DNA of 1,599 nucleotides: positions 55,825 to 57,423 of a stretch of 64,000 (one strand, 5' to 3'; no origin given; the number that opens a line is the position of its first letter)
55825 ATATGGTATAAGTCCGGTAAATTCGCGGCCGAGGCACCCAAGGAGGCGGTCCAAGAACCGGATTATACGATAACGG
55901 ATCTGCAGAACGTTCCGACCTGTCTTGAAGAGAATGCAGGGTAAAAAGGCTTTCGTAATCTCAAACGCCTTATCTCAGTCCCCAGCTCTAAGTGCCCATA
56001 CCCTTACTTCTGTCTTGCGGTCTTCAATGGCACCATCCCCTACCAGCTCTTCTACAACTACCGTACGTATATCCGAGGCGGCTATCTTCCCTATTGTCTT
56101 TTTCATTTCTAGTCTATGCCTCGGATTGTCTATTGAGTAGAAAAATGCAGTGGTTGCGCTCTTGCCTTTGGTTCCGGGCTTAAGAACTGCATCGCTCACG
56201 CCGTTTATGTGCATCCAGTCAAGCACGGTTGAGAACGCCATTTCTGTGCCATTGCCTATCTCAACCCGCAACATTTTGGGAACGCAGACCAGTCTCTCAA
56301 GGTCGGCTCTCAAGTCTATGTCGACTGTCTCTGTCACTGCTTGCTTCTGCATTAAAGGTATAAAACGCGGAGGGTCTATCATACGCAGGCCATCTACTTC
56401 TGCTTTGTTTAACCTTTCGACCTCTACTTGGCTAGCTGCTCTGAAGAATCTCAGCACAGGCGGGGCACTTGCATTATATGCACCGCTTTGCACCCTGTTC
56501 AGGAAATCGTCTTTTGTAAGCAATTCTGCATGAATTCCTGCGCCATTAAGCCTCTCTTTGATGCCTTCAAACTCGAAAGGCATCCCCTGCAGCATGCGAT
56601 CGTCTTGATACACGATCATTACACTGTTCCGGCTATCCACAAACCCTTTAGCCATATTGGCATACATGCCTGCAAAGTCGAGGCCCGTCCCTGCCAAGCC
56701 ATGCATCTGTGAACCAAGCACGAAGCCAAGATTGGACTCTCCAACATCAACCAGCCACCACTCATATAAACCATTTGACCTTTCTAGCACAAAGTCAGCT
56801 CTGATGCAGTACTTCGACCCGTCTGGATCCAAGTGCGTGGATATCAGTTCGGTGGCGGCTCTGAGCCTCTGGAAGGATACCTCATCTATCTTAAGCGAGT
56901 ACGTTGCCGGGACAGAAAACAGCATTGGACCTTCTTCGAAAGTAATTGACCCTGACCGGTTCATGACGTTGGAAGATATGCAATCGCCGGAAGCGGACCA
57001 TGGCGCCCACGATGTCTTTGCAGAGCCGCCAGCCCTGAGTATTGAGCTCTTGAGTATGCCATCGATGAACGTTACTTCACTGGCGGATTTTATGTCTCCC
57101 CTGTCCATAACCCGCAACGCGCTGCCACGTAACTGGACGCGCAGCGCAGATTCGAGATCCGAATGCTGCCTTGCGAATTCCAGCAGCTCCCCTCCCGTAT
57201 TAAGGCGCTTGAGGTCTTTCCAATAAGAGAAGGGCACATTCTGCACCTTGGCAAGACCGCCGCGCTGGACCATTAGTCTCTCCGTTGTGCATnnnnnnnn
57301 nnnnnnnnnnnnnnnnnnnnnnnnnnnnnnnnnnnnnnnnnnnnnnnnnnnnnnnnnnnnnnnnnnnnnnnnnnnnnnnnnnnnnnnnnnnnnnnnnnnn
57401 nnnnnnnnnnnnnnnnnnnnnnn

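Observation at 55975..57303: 442-aa ATP-grasp-like ORF coupled to nuoD, in the slot where bacteria encode the electron-input module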

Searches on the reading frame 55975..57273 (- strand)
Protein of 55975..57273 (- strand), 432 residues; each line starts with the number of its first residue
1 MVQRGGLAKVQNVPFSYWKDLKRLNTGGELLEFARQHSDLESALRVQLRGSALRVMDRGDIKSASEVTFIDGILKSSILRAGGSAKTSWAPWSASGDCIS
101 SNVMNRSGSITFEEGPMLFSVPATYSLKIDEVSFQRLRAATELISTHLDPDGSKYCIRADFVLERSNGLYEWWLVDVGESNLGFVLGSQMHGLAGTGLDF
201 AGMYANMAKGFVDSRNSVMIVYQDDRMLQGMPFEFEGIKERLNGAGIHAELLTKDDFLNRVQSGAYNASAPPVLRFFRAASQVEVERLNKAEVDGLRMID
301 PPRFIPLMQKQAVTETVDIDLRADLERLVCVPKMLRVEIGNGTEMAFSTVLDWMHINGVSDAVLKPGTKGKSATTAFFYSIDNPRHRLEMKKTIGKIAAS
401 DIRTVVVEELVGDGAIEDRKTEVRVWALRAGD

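Call 5: search_protein_families(library=pfam, proteins=[window:55975-57273:-], max_evalue=10)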
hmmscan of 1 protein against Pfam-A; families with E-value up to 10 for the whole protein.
window:55975-57273:- (432 aa): 0 families

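Call 6: search_protein_families(library=ncbifam, proteins=[window:55975-57273:-], max_evalue=10)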
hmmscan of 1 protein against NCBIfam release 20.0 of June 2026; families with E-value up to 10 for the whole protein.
window:55975-57273:- (432 aa): 0 families

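Call 7: search_solved_structures(query=window:55975-57273:-, max_evalue=10)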
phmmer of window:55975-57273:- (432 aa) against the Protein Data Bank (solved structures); distinct sequences matched with E-value up to 10: 2.
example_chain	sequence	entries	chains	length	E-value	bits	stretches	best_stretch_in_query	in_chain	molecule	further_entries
4bfe_A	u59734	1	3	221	0.83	11.8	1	34-112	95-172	CELL SURFACE GLYCOPROTEIN CD200 RECEPTOR 4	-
2qqz_A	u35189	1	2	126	1.6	10.9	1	116-158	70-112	Glyoxalase family protein, putative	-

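Call 8: find_homologous_proteins(query=window:55975-57273:-, max_evalue=0.001)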
Query window:55975-57273:- (432 aa): 3 proteins with E <= 0.001 among 8000 candidates.
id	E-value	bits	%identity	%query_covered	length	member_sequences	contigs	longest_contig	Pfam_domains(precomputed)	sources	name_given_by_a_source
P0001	3.1e-286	967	100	100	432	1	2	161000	-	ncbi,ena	-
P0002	1.3e-148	513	57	98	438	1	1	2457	-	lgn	-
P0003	3.0e-136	473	51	100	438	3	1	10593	-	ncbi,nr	ncbi:MAG: hypothetical protein M1321_01205 [Candidatus Marsarchaeota archaeon]|nr:hypothetical prote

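Call 10: find_encoding_contigs(protein=P0003, flank=10000)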
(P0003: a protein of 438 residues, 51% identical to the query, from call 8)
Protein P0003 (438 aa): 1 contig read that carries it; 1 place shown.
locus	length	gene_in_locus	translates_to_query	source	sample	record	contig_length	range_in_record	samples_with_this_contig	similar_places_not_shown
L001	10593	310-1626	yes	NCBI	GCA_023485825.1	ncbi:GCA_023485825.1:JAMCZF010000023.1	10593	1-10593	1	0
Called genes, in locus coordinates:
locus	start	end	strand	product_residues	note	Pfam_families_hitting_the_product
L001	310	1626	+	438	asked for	-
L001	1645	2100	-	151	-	PF09419:PGP_phosphatase (weak), PF00702:Hydrolase (weak), PF13419:HAD_2 (weak), PF13242:Hydrolase_like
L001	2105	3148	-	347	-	-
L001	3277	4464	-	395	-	PF18093:Trm5_N, PF25133:TYW2_N_2, PF02475:TRM5-TYW2_MTfase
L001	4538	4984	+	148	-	PF03439:Spt5-NGN, PF00467:KOW (weak)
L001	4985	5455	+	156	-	PF03946:Ribosomal_L11_N, PF00298:Ribosomal_L11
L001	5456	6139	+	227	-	PF00730:HhH-GPD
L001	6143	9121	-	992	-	PF02516:STT3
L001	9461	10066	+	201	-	-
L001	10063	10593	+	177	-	PF19502:DUF6036 (faint)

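Call 11: find_encoding_contigs(protein=P0002, flank=10000)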
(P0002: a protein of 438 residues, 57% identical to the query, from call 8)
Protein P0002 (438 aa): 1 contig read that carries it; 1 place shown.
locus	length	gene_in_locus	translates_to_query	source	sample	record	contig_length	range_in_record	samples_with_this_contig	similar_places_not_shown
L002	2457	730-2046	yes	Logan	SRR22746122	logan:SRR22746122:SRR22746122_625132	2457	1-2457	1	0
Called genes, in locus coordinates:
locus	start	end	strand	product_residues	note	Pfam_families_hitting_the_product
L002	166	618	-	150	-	PF09419:PGP_phosphatase (weak), PF13419:HAD_2, PF00702:Hydrolase, PF13242:Hydrolase_like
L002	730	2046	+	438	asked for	-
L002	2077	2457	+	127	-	?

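Call 12: find_encoding_contigs(protein=P0001, flank=10000)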
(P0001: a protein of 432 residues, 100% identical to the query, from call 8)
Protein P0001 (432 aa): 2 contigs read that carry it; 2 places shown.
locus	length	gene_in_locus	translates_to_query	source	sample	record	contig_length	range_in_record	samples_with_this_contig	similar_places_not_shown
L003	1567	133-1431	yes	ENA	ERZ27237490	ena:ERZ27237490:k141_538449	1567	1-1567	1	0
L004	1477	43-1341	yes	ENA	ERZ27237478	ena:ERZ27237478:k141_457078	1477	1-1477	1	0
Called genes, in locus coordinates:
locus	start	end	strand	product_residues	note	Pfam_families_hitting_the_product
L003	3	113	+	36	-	?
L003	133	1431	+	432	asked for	-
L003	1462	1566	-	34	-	?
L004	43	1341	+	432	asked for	-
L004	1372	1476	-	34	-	?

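Call 21: search_protein_representatives(protein=window:55975-57273:-)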
Query: 432 residues. Proteins with E-value up to 0.001 (for the whole library): 24; up to 1e-10: 19; up to 1e-30: 9. The best 24 are listed.
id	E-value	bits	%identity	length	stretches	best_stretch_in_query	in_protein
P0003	9.6e-137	472.7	51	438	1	2-431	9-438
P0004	8.2e-95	334.6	53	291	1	7-295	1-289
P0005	6.4e-87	308.6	40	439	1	2-429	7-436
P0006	1.5e-86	307.4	39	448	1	2-429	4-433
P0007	5.2e-67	243.0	32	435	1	4-428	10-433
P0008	5.3e-52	193.6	36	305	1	125-427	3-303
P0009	1.3e-48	182.5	31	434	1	4-427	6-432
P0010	9.0e-41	156.6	30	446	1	6-428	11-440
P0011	1.4e-40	155.9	33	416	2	3-243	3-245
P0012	4.2e-30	121.5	30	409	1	6-426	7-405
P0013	7.4e-29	117.4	46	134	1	298-431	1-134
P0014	1.9e-27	112.7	28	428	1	5-428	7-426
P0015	2.4e-27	112.4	28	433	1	6-428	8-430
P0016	3.0e-27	112.1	28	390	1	21-428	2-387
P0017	3.0e-26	108.8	28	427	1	6-427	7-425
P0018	5.6e-16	75.0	31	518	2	6-145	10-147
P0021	4.7e-13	65.3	33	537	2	306-429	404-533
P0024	3.0e-09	52.8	29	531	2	5-95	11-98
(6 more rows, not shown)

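Call 26: predict_structure(alignment_id=A1)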
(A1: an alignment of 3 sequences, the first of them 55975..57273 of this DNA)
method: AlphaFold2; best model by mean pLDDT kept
length: 432 residues; sequences in the alignment: 3
mean_pLDDT: 50.5   pTM: 0.38
mean pLDDT of the five models: 50.5, 49.9, 41.3, 40.2, 40.0
residues with pLDDT >= 90: 0; 70-90: 64; 50-70: 128; < 50: 240
segments of 3 or more residues with pLDDT < 50: 1-31, 38-130, 151-200, 229-233, 301-318, 328-332, 367-378, 410-432
pLDDT, mean of each block of 10 residues (from residue 1): 26 38 44 52 41 38 37 36 30 33 41 32 41 53 55 45 37 39 42 39 62 73 61 57 79 85 69 68 66 71 35 41 53 59 76 69 47 44 65 66 54 35 40 29
secondary structure, 60 per line:
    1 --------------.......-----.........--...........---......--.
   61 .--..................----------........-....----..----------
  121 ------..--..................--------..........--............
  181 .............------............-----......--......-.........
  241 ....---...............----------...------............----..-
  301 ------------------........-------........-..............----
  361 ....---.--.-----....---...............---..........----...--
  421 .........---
elements in order: H15-21 H27-35 H38-48 H52-55 H64-81 E92-99 H101-104 H131-148 E157-166 E169-180 H181-193 H200-211 E217-222 H225-230 H232-244 E248-253 H254-262 E273-275 H282-293 H319-326 E334-338 H343-356 E361-364 E377-380 H384-398 E402-411 E421-429

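Call 27: search_solved_structures(query=A2, max_evalue=10, show_alignments=3)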
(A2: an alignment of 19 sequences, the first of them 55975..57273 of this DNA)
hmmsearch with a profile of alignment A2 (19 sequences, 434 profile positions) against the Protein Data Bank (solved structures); distinct sequences matched with E-value up to 10: 8.
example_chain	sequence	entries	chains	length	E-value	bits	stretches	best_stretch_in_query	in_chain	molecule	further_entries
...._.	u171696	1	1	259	0.019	17.1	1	328-391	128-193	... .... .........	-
9qlt_A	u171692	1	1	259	0.02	17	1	328-391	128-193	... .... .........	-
8qto_A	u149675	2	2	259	0.084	15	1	328-391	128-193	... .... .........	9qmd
9qll_A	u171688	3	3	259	0.084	15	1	328-391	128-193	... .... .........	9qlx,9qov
5cvr_A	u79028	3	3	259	0.084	15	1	328-391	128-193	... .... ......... | FNR regulator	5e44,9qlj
9qmc_A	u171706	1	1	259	0.084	15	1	328-391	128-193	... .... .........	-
6tgz_F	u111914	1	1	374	0.61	12.2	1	112-169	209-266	55 kDa immediate-early protein 1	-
5ypt_A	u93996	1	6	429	1.4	11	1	377-407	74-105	Stilbenecarboxylate synthase 1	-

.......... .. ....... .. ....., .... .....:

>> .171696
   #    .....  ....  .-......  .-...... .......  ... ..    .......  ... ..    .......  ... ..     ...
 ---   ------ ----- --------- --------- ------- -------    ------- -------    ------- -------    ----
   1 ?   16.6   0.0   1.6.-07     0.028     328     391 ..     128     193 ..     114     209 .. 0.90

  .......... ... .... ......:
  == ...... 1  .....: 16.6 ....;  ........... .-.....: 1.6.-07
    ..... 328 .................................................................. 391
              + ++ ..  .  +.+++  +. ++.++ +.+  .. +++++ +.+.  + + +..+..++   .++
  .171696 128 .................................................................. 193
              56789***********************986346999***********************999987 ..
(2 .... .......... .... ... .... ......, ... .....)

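Call 28: find_homologous_proteins(query=A2, max_evalue=0.001)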
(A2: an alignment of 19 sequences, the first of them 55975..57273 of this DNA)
Query A2 (19 sequences) (432 aa, profile of the alignment): 4 proteins with E <= 0.001 among 8000 candidates.
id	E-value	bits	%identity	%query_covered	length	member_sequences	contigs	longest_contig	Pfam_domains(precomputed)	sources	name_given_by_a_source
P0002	1.3e-147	510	57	98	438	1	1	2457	-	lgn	-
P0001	2.2e-144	500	100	100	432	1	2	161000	-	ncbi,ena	-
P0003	4.0e-144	499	51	100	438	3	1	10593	-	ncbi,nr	ncbi:MAG: hypothetical protein M1321_01205 [Candidatus Marsarchaeota archaeon]|nr:hypothetical prote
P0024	2.0e-125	437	32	21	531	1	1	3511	-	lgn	-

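Call 31: find_encoding_contigs(protein=P0024, flank=10000)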
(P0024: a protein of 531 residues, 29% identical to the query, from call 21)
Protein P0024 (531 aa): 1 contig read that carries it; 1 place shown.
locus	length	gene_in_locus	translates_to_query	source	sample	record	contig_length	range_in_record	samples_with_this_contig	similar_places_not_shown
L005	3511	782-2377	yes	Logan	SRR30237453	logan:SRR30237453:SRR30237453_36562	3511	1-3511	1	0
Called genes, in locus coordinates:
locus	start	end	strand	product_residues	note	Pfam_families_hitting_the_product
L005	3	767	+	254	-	?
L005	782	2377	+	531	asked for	-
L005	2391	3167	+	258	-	PF03447:NAD_binding_3, PF01958:Asp_DH_C (weak)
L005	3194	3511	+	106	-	?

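Call 34: find_related_loci(query=A3, collection=genome_contigs, flank=8000)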
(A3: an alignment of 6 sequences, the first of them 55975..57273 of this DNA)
Query A3 (432 aa) in genome_contigs; peptide patterns used: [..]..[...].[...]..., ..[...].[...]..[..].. (x = any residue, [..] = any of these).
23 stretches matched a pattern; 4 encode a relative of the query (tblastn E <= 1e-3); 4 distinct loci.
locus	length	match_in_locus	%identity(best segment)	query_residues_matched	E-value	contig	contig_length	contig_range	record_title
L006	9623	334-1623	51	2-431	1e-144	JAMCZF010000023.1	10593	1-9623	MAG: Candidatus Marsarchaeota archaeon isolate FK_Sedi_B_Bin.316 NODE_25976_length_10593_cov_1.81559, whole genome shotg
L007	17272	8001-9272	32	5-429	7e-73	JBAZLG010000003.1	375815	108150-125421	MAG: Candidatus Micrarchaeia archaeon isolate SO_2017_LW4_162 scaffold_73_c1_LW137-91_2017, whole genome shotgun sequenc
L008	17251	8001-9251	36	6-426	7e-71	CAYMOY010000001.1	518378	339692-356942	MAG TPA_asm: Candidatus Micrarchaeota archaeon isolate binchicken_co66_60 genome assembly, contig: NODE_9_length_518378_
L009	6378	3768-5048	32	1-429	3e-70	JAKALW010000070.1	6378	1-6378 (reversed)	MAG: Candidatus Micrarchaeota archaeon isolate WY5.bin13 NODE_23609_length_6378_cov_1.012478, whole genome shotgun seque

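Call 38: predict_structure(alignment_id=A2)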
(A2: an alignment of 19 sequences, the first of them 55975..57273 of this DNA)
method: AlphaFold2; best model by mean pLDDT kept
length: 432 residues; sequences in the alignment: 19
mean_pLDDT: 91.3   pTM: 0.90
mean pLDDT of the five models: 91.3, 90.9, 90.7, 90.6, 90.2
residues with pLDDT >= 90: 335; 70-90: 83; 50-70: 11; < 50: 3
segments of 3 or more residues with pLDDT < 50: none
pLDDT, mean of each block of 10 residues (from residue 1): 91 93 96 95 92 95 94 90 70 95 88 90 93 98 95 91 91 91 92 93 89 84 92 93 93 95 79 92 94 90 92 93 98 94 95 98 89 80 96 93 94 90 90 52
secondary structure, 60 per line:
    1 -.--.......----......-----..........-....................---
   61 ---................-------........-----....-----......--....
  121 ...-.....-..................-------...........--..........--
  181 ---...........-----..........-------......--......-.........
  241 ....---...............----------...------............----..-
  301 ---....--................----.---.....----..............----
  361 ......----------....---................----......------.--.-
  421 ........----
elements in order: E5-11 H16-21 H27-36 H38-57 H64-79 E87-94 E100-103 E109-114 E117-123 E125-129 H131-148 E156-166 E169-178 H184-194 H200-209 E217-222 H225-230 H232-244 E248-253 H254-262 E273-275 H282-293 H304-307 H310-325 E334-338 H343-356 E361-366 E377-380 H384-399 E404-409 E421-428

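Call 40: fold_search(model_id=the predicted structure, library=pdb)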
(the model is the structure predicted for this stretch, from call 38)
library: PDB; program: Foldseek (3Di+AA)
matches with E <= 10: 1181; with E <= 0.001: 49
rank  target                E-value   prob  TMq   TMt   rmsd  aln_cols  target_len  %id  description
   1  8fbz_A                2.8e-10  1.00  0.39  0.37  10.3       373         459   11  Crystal Structure of apo human Glutathione Synthetase Y270E (released 2024-05-08)
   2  2hgs                  3.1e-09  1.00  0.41  0.38  10.7       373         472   13  HUMAN GLUTATHIONE SYNTHETASE (released 1999-06-22)
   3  3kal_B                4.1e-09  1.00  0.38  0.35   9.1       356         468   13  Structure of homoglutathione synthetase from Glycine max in closed conformation with homoglutathione, ADP, a sulfate i (released 2009-12-22)
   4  8fbz_B                4.4e-09  1.00  0.40  0.38  10.3       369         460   12  Crystal Structure of apo human Glutathione Synthetase Y270E (released 2024-05-08)
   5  5oeu_A                5.2e-09  1.00  0.34  0.33  10.2       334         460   13  The structure of a glutathione synthetase like-effector (GSS22) from Globodera pallida in ADP-bound closed conformatio (released 2018-04-25)
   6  3kal_A                5.5e-09  1.00  0.37  0.34   9.5       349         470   13  Structure of homoglutathione synthetase from Glycine max in closed conformation with homoglutathione, ADP, a sulfate i (released 2009-12-22)
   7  3kaj_B                4.1e-08  1.00  0.33  0.33  10.6       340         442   14  Apoenzyme structure of homoglutathione synthetase from Glycine max in open conformation (released 2009-12-22)
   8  1m0w_A                4.7e-08  1.00  0.40  0.36  10.0       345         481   12  Yeast Glutathione Synthase Bound to gamma-glutamyl-cysteine, AMP-PNP and 2 Magnesium Ions (released 2002-12-11)
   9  5oev_A                8.9e-08  1.00  0.31  0.30  12.1       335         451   13  The structure of a glutathione synthetase like-effector (GSS22) from Globodera pallida in apoform. (released 2018-04-25)
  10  1m0w_B                9.5e-08  1.00  0.39  0.36   9.8       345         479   11  Yeast Glutathione Synthase Bound to gamma-glutamyl-cysteine, AMP-PNP and 2 Magnesium Ions (released 2002-12-11)
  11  5oes_E                2.6e-07  1.00  0.36  0.35   9.6       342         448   12  The structure of a glutathione synthetase (StGSS1) from Solanum tuberosum in ADP and y-EC bound closed conformation. (released 2018-04-25)
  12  6m7y_A                3.1e-07  1.00  0.50  0.25  13.1       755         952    9  Dehydratase, NisB, bound to a non-eliminable substrate analog (released 2019-08-14)
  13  3kak_A                3.5e-07  1.00  0.32  0.32   9.3       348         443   12  Structure of homoglutathione synthetase from Glycine max in open conformation with gamma-glutamyl-cysteine bound. (released 2009-12-22)
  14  5oes_F                3.7e-07  1.00  0.36  0.35   9.7       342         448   12  The structure of a glutathione synthetase (StGSS1) from Solanum tuberosum in ADP and y-EC bound closed conformation. (released 2018-04-25)
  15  5oev_D                5.3e-07  1.00  0.33  0.32  10.5       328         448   11  The structure of a glutathione synthetase like-effector (GSS22) from Globodera pallida in apoform. (released 2018-04-25)
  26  3k1t                  1.0e-05  1.00  0.40  0.40   7.5       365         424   11  Crystal structure of Putative gamma-glutamylcysteine synthetase (YP_546622.1) from METHYLOBACILLUS FLAGELLATUS KT at 1.9 (released 2009-11-03)
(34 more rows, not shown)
